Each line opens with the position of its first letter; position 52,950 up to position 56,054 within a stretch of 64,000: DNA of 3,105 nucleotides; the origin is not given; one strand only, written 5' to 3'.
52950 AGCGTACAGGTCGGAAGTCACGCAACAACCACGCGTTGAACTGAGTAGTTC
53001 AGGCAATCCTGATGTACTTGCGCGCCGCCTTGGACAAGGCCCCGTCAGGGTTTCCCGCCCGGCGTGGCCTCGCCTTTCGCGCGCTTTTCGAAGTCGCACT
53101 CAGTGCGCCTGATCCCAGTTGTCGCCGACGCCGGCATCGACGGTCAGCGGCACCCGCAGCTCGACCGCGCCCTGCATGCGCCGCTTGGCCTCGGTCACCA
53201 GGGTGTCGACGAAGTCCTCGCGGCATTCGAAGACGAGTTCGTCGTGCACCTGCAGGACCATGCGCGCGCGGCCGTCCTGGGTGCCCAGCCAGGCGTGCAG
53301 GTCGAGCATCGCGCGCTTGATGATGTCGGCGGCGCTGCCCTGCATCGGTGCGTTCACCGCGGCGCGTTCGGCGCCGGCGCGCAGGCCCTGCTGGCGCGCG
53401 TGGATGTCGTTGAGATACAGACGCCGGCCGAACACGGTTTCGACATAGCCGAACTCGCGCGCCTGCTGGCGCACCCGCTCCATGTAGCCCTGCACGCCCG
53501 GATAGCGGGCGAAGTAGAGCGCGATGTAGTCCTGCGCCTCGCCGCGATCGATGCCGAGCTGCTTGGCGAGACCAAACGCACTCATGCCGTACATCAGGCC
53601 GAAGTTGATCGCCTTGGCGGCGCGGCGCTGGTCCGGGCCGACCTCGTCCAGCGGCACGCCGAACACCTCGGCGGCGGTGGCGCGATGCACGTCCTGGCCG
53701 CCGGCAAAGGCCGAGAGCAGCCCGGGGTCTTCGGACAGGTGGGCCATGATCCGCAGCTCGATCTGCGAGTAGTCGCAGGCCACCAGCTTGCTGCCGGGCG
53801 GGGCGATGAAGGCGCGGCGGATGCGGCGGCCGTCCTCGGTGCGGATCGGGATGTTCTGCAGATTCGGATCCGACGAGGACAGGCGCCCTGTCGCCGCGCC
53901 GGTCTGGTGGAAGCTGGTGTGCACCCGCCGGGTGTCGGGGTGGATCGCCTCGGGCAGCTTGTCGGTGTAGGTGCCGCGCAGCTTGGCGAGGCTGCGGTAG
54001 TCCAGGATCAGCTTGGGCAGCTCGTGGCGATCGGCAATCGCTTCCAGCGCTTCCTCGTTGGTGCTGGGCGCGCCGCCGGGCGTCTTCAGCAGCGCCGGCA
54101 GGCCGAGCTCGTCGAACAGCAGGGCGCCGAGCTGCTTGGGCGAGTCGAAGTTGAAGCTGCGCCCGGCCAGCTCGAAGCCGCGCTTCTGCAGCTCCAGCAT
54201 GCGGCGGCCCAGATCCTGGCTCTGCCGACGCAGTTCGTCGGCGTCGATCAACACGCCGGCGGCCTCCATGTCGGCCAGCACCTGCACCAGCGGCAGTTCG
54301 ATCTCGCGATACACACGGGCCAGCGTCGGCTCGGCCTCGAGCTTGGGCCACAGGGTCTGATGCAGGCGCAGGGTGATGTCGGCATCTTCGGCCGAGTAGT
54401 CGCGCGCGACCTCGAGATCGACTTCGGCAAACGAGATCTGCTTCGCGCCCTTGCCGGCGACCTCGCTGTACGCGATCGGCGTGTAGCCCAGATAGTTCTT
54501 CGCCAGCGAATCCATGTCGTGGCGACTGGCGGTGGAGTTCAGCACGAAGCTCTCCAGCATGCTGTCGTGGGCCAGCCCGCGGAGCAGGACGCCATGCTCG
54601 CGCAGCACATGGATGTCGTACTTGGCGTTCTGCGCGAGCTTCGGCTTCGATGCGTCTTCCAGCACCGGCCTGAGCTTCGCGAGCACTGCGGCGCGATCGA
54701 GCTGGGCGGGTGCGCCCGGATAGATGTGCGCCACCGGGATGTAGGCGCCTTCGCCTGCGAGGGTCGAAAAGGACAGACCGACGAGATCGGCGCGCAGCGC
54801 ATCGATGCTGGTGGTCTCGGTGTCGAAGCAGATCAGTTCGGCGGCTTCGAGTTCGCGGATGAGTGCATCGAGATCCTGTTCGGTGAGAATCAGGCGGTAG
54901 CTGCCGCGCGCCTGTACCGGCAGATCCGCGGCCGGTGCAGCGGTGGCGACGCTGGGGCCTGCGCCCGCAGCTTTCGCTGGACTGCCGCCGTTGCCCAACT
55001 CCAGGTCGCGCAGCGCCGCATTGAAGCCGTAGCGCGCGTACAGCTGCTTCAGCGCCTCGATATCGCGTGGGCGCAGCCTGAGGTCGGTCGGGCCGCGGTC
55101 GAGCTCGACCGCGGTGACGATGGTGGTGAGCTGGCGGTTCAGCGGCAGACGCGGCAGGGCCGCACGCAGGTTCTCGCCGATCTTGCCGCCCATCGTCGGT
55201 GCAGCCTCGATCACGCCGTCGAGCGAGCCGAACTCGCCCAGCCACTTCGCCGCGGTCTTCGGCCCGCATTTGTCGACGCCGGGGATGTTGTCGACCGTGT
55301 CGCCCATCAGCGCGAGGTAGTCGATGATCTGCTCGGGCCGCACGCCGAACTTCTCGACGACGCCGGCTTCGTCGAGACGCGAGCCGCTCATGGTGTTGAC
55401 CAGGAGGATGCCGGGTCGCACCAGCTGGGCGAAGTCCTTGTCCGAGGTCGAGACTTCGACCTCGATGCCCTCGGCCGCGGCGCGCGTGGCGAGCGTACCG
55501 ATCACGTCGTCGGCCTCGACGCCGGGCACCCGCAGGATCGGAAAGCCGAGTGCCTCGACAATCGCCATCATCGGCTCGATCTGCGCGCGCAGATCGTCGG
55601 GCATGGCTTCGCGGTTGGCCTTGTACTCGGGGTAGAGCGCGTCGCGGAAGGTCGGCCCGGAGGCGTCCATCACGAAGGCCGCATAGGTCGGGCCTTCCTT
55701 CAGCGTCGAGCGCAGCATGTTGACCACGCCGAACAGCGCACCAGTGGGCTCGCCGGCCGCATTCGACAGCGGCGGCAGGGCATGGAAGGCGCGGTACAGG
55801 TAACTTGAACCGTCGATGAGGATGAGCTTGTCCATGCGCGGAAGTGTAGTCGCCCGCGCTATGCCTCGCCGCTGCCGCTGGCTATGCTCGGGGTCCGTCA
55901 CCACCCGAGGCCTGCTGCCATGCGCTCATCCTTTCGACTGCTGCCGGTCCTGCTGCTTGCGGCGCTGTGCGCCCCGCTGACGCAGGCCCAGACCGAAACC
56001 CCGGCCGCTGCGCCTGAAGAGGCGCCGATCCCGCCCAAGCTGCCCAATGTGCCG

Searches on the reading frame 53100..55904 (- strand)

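Call 32: search_protein_families(library=pfam, proteins=[window:53100-55904:-], max_evalue=0.01)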
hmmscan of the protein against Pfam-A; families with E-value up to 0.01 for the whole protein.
window:53100-55904:- (934 aa): 5 families
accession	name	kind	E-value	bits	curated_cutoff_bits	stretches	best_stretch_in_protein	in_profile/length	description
PF00476.26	DNA_pol_A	-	1.8e-157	524.6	34.3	1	556-931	2-380/381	DNA polymerase family A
PF02739.22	5_3_exonuc_N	-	2.4e-53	180.7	34.3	1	26-187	1-164/164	5'-3' exonuclease, N-terminal resolvase-like domain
PF01612.26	DNA_pol_A_exo1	-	4.8e-31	108.3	23.6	1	336-523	1-173/173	3'-5' exonuclease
PF01367.25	5_3_exonuc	-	1.1e-28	100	40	1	188-281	1-95/97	5'-3' exonuclease, C-terminal SAM fold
PF22619.2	DNA_polI_exo1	-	1.8e-10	41.2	27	1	409-489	38-118/140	DNA polymerase I, ribonuclease H-like domain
